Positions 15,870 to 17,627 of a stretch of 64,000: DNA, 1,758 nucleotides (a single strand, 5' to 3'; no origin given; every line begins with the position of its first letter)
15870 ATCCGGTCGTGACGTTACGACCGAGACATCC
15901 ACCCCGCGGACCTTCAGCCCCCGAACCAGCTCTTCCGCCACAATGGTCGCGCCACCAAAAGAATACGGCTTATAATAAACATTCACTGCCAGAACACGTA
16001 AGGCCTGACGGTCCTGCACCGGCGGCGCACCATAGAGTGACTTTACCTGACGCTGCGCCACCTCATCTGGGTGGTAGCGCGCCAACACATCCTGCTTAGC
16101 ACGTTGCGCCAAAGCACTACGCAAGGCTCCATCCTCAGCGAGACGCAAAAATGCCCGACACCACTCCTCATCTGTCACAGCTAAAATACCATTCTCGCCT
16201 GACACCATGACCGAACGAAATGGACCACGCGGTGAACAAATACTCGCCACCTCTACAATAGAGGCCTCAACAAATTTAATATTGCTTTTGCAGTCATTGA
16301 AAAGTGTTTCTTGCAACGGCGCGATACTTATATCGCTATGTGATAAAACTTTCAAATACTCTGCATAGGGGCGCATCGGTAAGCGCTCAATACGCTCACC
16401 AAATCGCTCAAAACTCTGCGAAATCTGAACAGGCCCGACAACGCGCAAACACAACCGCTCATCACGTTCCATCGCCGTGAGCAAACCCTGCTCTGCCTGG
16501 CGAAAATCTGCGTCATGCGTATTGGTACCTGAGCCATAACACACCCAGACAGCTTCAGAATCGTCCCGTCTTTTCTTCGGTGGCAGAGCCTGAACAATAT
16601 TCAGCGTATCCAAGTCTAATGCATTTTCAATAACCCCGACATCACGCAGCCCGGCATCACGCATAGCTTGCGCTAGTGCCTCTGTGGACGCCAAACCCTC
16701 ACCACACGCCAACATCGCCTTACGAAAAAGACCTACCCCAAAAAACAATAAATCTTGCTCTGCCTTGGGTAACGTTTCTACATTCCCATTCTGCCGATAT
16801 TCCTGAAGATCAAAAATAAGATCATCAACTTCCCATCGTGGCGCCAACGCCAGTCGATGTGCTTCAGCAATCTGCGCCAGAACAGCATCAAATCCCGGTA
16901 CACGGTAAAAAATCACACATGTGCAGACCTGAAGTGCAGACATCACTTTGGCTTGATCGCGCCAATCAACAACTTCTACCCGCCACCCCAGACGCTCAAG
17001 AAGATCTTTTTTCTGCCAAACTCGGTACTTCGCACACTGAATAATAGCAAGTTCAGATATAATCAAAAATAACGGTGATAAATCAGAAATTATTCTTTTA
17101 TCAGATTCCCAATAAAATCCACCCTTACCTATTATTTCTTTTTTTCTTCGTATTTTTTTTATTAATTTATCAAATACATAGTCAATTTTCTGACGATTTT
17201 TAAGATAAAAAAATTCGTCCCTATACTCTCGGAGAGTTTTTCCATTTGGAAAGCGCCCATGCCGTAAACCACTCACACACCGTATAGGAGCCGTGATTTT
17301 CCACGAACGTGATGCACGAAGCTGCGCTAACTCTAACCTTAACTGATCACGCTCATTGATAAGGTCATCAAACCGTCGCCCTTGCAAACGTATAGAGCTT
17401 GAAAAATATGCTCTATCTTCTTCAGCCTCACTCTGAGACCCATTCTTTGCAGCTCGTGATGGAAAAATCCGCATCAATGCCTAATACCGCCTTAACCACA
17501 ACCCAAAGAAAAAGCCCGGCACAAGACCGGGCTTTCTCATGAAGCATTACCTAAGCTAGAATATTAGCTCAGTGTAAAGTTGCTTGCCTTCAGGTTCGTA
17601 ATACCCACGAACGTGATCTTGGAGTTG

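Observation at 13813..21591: Repeat protein bracketed by multidomain glycosyltransferases: candidate surface-protein glycosylation or S-layer-like module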

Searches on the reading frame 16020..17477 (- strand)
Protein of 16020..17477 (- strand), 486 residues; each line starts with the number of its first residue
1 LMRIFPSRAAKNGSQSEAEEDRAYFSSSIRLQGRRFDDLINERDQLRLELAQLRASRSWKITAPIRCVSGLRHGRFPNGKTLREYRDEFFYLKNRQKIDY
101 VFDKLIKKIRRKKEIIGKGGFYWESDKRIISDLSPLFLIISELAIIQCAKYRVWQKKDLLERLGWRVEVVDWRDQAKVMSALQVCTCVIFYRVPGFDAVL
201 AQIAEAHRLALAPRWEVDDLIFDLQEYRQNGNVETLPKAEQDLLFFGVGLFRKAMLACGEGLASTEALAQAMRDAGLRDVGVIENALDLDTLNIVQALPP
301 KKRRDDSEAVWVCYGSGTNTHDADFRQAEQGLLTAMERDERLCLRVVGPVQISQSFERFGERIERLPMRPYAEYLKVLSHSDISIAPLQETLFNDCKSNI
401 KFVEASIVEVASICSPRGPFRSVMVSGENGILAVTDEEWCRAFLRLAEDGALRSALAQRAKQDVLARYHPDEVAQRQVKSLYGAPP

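Call 23: find_homologous_proteins(query=window:16020-17477:-)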
Query seq(486 aa) (486 aa): 51 proteins with E <= 0.001 among 8000 candidates.
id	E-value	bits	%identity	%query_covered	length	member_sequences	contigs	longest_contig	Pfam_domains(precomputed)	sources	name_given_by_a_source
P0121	1.3e-222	758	81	87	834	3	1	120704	PF00534.27,PF13579.13,PF13524.13,PF13439.13,PF13692.13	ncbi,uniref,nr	ncbi:glycosyltransferase [Neokomagataea tanensis NBRC 106556]|uniref:Glycosyltransferase n=1 Tax=Neo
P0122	3.8e-154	532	52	97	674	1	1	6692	PF13579.13,PF13524.13,PF13439.13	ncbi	ncbi:glycosyl transferase, partial [Gluconobacter japonicus]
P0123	2.9e-144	499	51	93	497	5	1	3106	PF13524.13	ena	-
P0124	1.1e-113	399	60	63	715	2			PF00534.27,PF13579.13,PF13524.13,PF13439.13,PF13692.13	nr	nr:glycosyltransferase [Gluconobacter sp. Dm-62]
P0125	6.1e-112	393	53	73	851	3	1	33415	PF00534.27,PF13579.13,PF13524.13,PF13439.13,PF13692.13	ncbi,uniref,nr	ncbi:glycosyltransferase [Gluconacetobacter johannae]|uniref:Glycosyltransferase n=4 Tax=Gluconaceto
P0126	3.4e-111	390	53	73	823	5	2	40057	PF00534.27,PF13579.13,PF13524.13,PF13439.13,PF13692.13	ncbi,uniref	ncbi:MAG: glycosyltransferase [Acetobacter sp.]|uniref:glycosyltransferase n=3 Tax=Acetobacter sp. T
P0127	4.0e-108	380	44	94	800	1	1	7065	PF00534.27,PF13524.13,PF13692.13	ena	-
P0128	3.1e-105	371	61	58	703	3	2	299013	PF00534.27,PF13579.13,PF13524.13,PF13439.13,PF13692.13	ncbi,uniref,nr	ncbi:hypothetical protein GKA01_06490 [Gluconobacter kanchanaburiensis NBRC 103587]|uniref:Glycosyl 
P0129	8.6e-99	350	42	89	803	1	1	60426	PF00534.27,PF13579.13,PF13524.13,PF13439.13,PF13692.13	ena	-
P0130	5.8e-97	344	50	72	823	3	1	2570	PF00534.27,PF13579.13,PF13524.13,PF13439.13,PF13692.13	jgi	jgi:glycosyltransferase involved in cell wall biosynthesis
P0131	1.7e-96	342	42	89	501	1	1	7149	PF13692.13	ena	-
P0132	6.5e-95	337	43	81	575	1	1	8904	PF13524.13,PF13692.13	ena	-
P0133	2.8e-94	335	42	93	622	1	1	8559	PF00534.27,PF13524.13,PF13692.13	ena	-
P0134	1.1e-93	333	48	73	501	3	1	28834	PF00534.27,PF13524.13,PF13692.13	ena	-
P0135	5.6e-91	324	48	72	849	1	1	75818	PF00534.27,PF13579.13,PF13524.13,PF13439.13,PF13692.13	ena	-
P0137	2.7e-89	318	51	65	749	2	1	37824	PF00534.27,PF13579.13,PF13524.13,PF13439.13,PF13692.13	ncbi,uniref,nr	ncbi:glycosyltransferase [Microvirga sp. BT688]|uniref:glycosyltransferase n=1 Tax=Microvirga sp. Ta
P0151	1.5e-68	250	42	70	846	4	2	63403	PF00534.27,PF13579.13,PF13524.13,PF13439.13,PF20706.4,PF13692.13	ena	-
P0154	2.1e-67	246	44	62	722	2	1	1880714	PF00534.27,PF13579.13,PF13524.13,PF13439.13,PF20706.4,PF13692.13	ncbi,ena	-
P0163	4.6e-47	179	33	70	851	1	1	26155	PF00534.27,PF13579.13,PF13439.13,PF13692.13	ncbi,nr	ncbi:MAG: glycosyltransferase [Arenicellales bacterium]|nr:glycosyltransferase [Arenicellales bacter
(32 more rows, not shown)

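Call 24: find_encoding_contigs(protein=P0137, flank=10000, max_places=2)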
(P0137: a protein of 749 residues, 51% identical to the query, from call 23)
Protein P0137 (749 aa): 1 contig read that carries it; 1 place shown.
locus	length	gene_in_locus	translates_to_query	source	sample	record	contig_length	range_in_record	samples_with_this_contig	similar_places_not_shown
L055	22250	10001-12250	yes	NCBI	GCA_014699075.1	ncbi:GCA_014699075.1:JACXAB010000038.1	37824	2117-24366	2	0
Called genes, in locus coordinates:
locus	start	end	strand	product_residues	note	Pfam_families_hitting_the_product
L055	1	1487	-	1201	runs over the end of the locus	PF22842:Pel9A-like_beta_helix (faint), PF13229:Beta_helix, PF00353:HemolysinCabind, PF00028:Cadherin (faint)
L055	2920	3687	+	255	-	PF01061:ABC2_membrane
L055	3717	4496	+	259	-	PF00005:ABC_tran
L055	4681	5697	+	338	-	PF05045:RgpF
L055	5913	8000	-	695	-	PF14307:Glyco_tran_WbsX, PF05045:RgpF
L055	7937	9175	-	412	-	PF01209:Ubie_methyltran, PF13489:Methyltransf_23, PF08241:Methyltransf_11, PF08242:Methyltransf_12, PF13649:Methyltransf_25, PF13847:Methyltransf_31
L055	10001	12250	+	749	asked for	PF00534:Glycos_transf_1, PF13524:Glyco_trans_1_2, PF13692:Glyco_trans_1_4, PF13439:Glyco_transf_4, PF13579:Glyco_trans_4_4, PF00534:Glycos_transf_1, PF13692:Glyco_trans_1_4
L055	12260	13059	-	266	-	PF13340:DUF4096, PF01609:DDE_Tnp_1, PF13586:DDE_Tnp_1_2 (weak)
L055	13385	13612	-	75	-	PF03050:DDE_Tnp_IS66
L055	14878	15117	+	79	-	-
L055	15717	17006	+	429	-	PF08241:Methyltransf_11, PF08242:Methyltransf_12 (weak), PF13649:Methyltransf_25 (weak), PF13847:Methyltransf_31 (weak)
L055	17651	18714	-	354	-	PF01527:HTH_Tnp_1, PF13384:HTH_23 (faint), PF13276:HTH_21, PF00665:rve, PF13683:rve_3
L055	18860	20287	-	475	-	-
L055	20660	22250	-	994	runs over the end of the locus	PF13489:Methyltransf_23, PF08242:Methyltransf_12 (faint), PF00534:Glycos_transf_1 (weak), PF13692:Glyco_trans_1_4 (weak), PF00535:Glycos_transf_2, PF10111:Glyco_tranf_2_2, PF13632:Glyco_trans_2_3 (faint)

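Call 25: find_encoding_contigs(protein=P0154, flank=10000, max_places=2)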
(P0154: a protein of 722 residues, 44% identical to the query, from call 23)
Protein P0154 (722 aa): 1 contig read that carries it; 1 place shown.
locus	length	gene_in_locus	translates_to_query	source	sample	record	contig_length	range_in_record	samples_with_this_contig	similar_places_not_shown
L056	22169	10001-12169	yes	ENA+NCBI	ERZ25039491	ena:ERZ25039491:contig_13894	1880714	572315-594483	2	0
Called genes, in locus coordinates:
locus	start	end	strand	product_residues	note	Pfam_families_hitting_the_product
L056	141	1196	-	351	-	PF00389:2-Hacid_dh, PF02826:2-Hacid_dh_C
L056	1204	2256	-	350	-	PF00389:2-Hacid_dh, PF02826:2-Hacid_dh_C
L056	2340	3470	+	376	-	PF02515:CoA_transf_3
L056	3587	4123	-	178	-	PF02834:LigT_PEase, PF13563:2_5_RNA_ligase2, PF02834:LigT_PEase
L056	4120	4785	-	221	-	PF25182:NonGDSL (weak), PF00657:Lipase_GDSL, PF13472:Lipase_GDSL_2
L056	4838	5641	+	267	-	PF00005:ABC_tran, PF13304:AAA_21 (faint)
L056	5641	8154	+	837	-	PF02687:FtsX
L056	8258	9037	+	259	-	PF01027:Bax1-I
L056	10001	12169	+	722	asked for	PF20706:GT4-conflict (faint), PF00534:Glycos_transf_1 (weak), PF13692:Glyco_trans_1_4, PF13524:Glyco_trans_1_2, PF13439:Glyco_transf_4, PF13579:Glyco_trans_4_4, PF00534:Glycos_transf_1, PF13692:Glyco_trans_1_4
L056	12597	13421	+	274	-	PF00005:ABC_tran, PF12399:BCA_ABC_TP_C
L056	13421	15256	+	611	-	PF00501:AMP-binding, PF23562:AMP-binding_C_3 (weak)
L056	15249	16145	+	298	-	PF02653:BPD_transp_2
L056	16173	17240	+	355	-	PF02653:BPD_transp_2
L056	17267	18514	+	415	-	PF13458:Peripla_BP_6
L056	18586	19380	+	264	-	PF00005:ABC_tran, PF13304:AAA_21 (weak)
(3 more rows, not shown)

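Call 54: find_encoding_contigs(protein=P0151, flank=10000, max_places=1)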
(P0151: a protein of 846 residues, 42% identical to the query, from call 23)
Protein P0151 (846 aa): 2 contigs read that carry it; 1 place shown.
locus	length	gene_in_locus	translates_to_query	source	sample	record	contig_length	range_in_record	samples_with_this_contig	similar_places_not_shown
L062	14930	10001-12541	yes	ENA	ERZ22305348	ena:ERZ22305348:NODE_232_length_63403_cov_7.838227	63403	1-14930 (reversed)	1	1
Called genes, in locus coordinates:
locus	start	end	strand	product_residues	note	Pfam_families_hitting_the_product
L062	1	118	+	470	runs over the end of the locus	PF00497:SBP_bac_3, PF00990:GGDEF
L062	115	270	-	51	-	PF12669:FeoB_associated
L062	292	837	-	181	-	PF07670:Gate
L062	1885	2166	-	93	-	PF04023:FeoA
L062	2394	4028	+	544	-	PF00672:HAMP, PF00015:MCPsignal, PF07238:PilZ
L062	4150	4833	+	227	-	PF00027:cNMP_binding, PF13545:HTH_Crp_2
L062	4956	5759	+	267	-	PF01061:ABC2_membrane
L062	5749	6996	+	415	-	PF00005:ABC_tran, PF14524:Wzt_C (weak)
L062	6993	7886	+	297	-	-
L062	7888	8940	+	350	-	-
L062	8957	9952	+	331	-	PF00535:Glycos_transf_2, PF13641:Glyco_tranf_2_3 (weak), PF10111:Glyco_tranf_2_2 (weak)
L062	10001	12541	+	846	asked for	PF13692:Glyco_trans_1_4, PF13524:Glyco_trans_1_2, PF13439:Glyco_transf_4, PF13579:Glyco_trans_4_4, PF20706:GT4-conflict (faint), PF00534:Glycos_transf_1, PF13692:Glyco_trans_1_4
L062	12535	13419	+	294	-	PF00535:Glycos_transf_2, PF13641:Glyco_tranf_2_3 (weak)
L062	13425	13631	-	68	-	-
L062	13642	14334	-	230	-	-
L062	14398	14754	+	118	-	-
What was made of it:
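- L062 carries wzm-wzt(Wzt_C)-...-GT2-GT894-like-GT2 (call 54).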

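Call 55: find_encoding_contigs(protein=P0129, flank=10000, max_places=1)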
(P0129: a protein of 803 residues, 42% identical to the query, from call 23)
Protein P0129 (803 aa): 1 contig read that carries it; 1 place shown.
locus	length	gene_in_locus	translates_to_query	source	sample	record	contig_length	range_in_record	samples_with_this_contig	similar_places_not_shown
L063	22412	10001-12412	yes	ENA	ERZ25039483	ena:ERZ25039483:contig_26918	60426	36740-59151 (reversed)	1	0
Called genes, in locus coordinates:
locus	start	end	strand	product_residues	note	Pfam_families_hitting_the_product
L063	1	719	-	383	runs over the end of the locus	PF12833:HTH_18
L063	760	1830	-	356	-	PF03069:FmdA_AmdA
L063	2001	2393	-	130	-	PF01042:Ribonuc_L-PSP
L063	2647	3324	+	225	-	PF13701:DDE_Tnp_1_4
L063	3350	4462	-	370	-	-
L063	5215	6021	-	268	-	PF04796:RepA_C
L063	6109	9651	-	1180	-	PF13578:Methyltransf_24, PF13524:Glyco_trans_1_2, PF13692:Glyco_trans_1_4, PF00534:Glycos_transf_1 (weak), PF00535:Glycos_transf_2, PF10111:Glyco_tranf_2_2 (weak)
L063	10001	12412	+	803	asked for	PF00534:Glycos_transf_1, PF13692:Glyco_trans_1_4, PF13524:Glyco_trans_1_2, PF13439:Glyco_transf_4, PF13579:Glyco_trans_4_4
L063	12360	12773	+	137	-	PF00534:Glycos_transf_1, PF13692:Glyco_trans_1_4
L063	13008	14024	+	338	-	-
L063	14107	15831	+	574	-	PF15632:ATPgrasp_Ter, PF01451:LMWPc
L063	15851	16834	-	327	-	PF01073:3Beta_HSD (weak), PF01370:Epimerase, PF02719:Polysacc_synt_2 (faint), PF04321:RmlD_sub_bind (weak), PF07993:NAD_binding_4 (faint), PF16363:GDP_Man_Dehyd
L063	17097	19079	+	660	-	-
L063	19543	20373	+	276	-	-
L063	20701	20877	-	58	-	-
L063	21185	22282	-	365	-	PF01266:DAO (faint), PF01494:FAD_binding_3, PF07992:Pyr_redox_2 (faint)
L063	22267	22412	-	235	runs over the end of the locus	PF13489:Methyltransf_23, PF13649:Methyltransf_25, PF08241:Methyltransf_11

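Call 56: find_encoding_contigs(protein=P0163, flank=10000, max_places=1)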
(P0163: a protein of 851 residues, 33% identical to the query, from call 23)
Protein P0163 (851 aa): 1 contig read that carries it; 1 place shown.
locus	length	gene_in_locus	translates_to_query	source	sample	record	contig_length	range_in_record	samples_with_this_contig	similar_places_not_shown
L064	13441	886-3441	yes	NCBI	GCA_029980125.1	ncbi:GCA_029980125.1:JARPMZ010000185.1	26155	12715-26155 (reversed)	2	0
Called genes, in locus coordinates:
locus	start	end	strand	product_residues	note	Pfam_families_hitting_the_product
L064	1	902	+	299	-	PF00535:Glycos_transf_2, PF13641:Glyco_tranf_2_3, PF13712:Glyco_tranf_2_5 (weak), PF13632:Glyco_trans_2_3 (weak)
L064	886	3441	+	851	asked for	PF00534:Glycos_transf_1 (weak), PF13692:Glyco_trans_1_4, PF13439:Glyco_transf_4, PF13579:Glyco_trans_4_4, PF00534:Glycos_transf_1, PF13692:Glyco_trans_1_4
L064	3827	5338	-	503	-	-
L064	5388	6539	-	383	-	-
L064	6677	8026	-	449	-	PF00350:Dynamin_N (faint), PF01926:MMR_HSR1, PF02421:FeoB_N, PF03193:RsgA_GTPase (faint), PF00009:GTP_EFTU, PF01926:MMR_HSR1, PF02421:FeoB_N, PF14714:KH_dom-like, +2 more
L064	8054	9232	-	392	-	PF01011:PQQ (faint), PF13570:Beta-prop_ACSF4, PF13360:PQQ_2, PF13570:Beta-prop_ACSF4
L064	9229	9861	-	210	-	PF09976:TPR_21, PF13432:TPR_16 (faint), PF13424:TPR_12 (faint), PF14559:TPR_19 (faint)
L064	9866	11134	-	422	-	PF13393:tRNA-synt_His, PF00587:tRNA-synt_2b, PF03129:HGTP_anticodon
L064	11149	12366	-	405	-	PF13413:HTH_25, PF13464:RodZ_C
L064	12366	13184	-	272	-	PF23914:TPR_CcmH_CycH (faint), PF13371:TPR_9 (faint), PF21033:RMD1-3 (faint), PF25062:ARM_TT21_N (faint), PF00515:TPR_1 (faint), PF13432:TPR_16, PF14559:TPR_19, PF13431:TPR_17 (weak), +11 more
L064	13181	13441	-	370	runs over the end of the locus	PF21016:RlmN_N, PF04055:Radical_SAM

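Call 63: search_protein_families(library=pfam, proteins=[L063:6109-9651:-], max_evalue=0.001)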
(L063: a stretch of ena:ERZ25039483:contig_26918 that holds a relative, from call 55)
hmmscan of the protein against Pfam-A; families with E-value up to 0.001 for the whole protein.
L063:6109-9651:- (1180 aa): 7 families
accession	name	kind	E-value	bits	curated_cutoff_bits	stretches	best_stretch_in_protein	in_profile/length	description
PF00535.33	Glycos_transf_2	-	2.7e-25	89.7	23.3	1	862-989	1-124/168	Glycosyl transferase family 2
PF13578.12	Methyltransf_24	-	1.7e-19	71.1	26.3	1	118-234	1-105/105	Methyltransferase domain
PF13692.12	Glyco_trans_1_4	-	3.7e-10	40.6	27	1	654-783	20-142/142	Glycosyl transferases group 1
PF13524.12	Glyco_trans_1_2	-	2.5e-09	37.7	25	1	687-806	25-137/144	Glycosyl transferase-like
PF00534.26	Glycos_transf_1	-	6.8e-07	29.4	26.4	1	734-795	107-170/172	Glycosyl transferases group 1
PF10111.15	Glyco_tranf_2_2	-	9.3e-07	29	27.3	1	862-954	1-92/276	Glycosyltransferase like family 2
PF13641.12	Glyco_tranf_2_3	-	1.6e-05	25.5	27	1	861-971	3-114/230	Glycosyltransferase like family 2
